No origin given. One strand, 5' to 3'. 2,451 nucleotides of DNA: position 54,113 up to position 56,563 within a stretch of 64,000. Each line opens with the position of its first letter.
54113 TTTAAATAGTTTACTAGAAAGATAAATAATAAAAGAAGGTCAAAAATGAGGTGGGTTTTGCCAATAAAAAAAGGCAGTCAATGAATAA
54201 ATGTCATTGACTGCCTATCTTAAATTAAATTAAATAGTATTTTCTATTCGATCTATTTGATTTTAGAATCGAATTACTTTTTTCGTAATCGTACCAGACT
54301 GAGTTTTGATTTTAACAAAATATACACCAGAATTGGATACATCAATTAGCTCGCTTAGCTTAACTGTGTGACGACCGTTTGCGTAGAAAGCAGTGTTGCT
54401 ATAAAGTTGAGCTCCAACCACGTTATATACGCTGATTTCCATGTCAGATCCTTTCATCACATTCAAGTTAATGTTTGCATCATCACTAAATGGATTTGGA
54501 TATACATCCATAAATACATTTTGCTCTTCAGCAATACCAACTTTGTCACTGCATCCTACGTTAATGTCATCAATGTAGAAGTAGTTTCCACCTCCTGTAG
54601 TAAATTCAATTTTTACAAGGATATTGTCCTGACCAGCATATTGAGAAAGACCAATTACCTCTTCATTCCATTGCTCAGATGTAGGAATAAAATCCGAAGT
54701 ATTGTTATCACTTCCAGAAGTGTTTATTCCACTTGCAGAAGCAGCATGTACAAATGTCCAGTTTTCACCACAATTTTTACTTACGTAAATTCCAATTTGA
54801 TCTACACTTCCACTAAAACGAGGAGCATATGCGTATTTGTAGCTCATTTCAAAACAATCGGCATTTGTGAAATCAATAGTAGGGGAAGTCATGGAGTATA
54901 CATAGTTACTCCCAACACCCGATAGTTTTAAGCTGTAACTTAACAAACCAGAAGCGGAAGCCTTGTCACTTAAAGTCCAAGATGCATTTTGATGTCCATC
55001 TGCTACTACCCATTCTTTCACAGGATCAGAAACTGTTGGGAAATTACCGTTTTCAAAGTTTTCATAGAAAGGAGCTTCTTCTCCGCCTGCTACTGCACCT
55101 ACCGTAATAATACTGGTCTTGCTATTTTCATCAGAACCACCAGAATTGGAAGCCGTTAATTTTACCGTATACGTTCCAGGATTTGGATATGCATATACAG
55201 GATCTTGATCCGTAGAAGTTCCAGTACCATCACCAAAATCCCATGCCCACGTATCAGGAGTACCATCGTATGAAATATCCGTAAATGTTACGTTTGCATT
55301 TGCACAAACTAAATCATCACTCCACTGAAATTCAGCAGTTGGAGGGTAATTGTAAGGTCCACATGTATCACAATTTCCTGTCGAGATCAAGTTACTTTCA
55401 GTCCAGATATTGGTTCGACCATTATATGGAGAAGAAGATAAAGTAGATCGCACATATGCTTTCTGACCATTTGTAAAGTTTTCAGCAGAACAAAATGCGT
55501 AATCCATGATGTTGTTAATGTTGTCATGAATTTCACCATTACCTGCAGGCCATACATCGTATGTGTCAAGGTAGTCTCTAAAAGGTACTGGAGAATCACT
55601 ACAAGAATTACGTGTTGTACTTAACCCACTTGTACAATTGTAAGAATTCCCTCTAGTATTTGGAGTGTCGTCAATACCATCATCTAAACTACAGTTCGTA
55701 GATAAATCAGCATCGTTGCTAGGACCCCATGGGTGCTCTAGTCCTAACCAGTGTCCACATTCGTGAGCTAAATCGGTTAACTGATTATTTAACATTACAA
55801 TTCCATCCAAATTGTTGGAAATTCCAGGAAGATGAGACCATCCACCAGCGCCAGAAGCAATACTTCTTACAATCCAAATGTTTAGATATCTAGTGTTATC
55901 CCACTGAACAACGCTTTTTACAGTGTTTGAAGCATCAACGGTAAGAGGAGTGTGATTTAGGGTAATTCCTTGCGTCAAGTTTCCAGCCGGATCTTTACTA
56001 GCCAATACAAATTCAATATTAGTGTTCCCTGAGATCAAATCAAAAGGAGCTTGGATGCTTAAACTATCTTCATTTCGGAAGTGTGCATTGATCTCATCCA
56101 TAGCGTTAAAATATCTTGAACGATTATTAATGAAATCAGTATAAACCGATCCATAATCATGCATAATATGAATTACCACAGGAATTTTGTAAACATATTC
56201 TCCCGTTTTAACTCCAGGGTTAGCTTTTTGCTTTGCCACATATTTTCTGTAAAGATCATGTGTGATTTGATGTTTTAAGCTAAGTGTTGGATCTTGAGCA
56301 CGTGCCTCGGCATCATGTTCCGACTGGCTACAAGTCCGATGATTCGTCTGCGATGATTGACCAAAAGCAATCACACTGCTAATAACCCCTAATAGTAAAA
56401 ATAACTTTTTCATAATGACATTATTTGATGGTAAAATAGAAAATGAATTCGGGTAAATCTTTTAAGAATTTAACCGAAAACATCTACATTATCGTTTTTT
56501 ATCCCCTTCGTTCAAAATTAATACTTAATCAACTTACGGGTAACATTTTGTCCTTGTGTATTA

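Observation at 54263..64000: Head-to-tail array of at least five paralogous M43 metalloprotease-PKD-T9SS genes, each apparently monocistronic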

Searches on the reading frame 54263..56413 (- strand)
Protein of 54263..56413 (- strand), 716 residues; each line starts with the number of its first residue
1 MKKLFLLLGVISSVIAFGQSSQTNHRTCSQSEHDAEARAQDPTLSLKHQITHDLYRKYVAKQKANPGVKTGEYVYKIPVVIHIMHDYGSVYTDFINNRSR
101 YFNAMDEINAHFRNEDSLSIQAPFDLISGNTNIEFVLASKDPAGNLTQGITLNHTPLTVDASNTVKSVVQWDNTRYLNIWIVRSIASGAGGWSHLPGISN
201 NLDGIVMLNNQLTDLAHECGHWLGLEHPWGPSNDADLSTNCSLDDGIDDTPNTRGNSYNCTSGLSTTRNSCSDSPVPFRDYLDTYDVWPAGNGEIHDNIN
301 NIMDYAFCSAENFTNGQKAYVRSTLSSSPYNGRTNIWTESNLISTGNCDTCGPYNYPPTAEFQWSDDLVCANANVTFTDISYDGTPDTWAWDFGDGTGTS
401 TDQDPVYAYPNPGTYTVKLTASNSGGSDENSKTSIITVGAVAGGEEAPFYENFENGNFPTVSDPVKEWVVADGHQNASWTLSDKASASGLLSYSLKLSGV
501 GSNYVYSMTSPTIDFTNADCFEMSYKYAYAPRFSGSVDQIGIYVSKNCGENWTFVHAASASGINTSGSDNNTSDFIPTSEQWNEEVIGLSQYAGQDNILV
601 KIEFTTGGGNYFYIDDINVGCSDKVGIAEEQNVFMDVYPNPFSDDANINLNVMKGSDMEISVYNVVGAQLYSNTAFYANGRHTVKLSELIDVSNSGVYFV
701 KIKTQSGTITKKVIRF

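Call 7: search_protein_families(library=pfam, proteins=[window:54263-56413:-], max_evalue=0.01)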
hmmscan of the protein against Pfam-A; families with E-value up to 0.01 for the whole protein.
window:54263-56413:- (716 aa): 6 families
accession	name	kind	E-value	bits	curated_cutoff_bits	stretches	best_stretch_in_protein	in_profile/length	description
PF18911.6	PKD_4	-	2.7e-16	59.8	27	1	355-438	1-85/85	PKD domain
PF18962.6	Por_Secre_tail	-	4.1e-14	53.1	27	1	637-714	1-74/75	Secretion system C-terminal sorting domain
PF00801.26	PKD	-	5.5e-14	52.4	23.5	1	365-433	7-77/80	PKD domain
PF05572.19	Peptidase_M43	-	7.1e-08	33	23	1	169-318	10-144/152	Pregnancy-associated plasma protein-A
PF00629.30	MAM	-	0.0046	17.3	26.4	0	462-619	15-152/158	MAM domain, meprin/A5/mu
PF18981.6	InlK_D3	-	0.0064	17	25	0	395-438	32-75/75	Internalin K domain (D3/D4)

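Call 8: search_protein_families(library=ncbifam, proteins=[window:54263-56413:-], max_evalue=0.01)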
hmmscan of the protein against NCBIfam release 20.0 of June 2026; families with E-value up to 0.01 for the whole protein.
window:54263-56413:- (716 aa): 4 families
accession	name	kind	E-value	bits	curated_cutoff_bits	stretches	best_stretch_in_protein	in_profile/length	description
TIGR03952.1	metzin_BF0631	equivalog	2.6e-22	79.3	208.1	2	212-330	233-346/351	zinc-dependent metalloproteinase lipoprotein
TIGR04183.1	Por_Secre_tail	domain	2.4e-14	53.1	23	1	637-714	1-70/72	T9SS type A sorting domain-containing protein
NF033708.1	T9SS_Cterm_ChiA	domain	1.1e-06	28.5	40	1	659-714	3-54/55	T9SS sorting signal type C domain-containing protein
NF052323.1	T9SSA_dep_M6i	equivalog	3.3e-05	22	600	1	638-715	961-1038/1043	T9SS-dependent M6-like inactivated metalloprotease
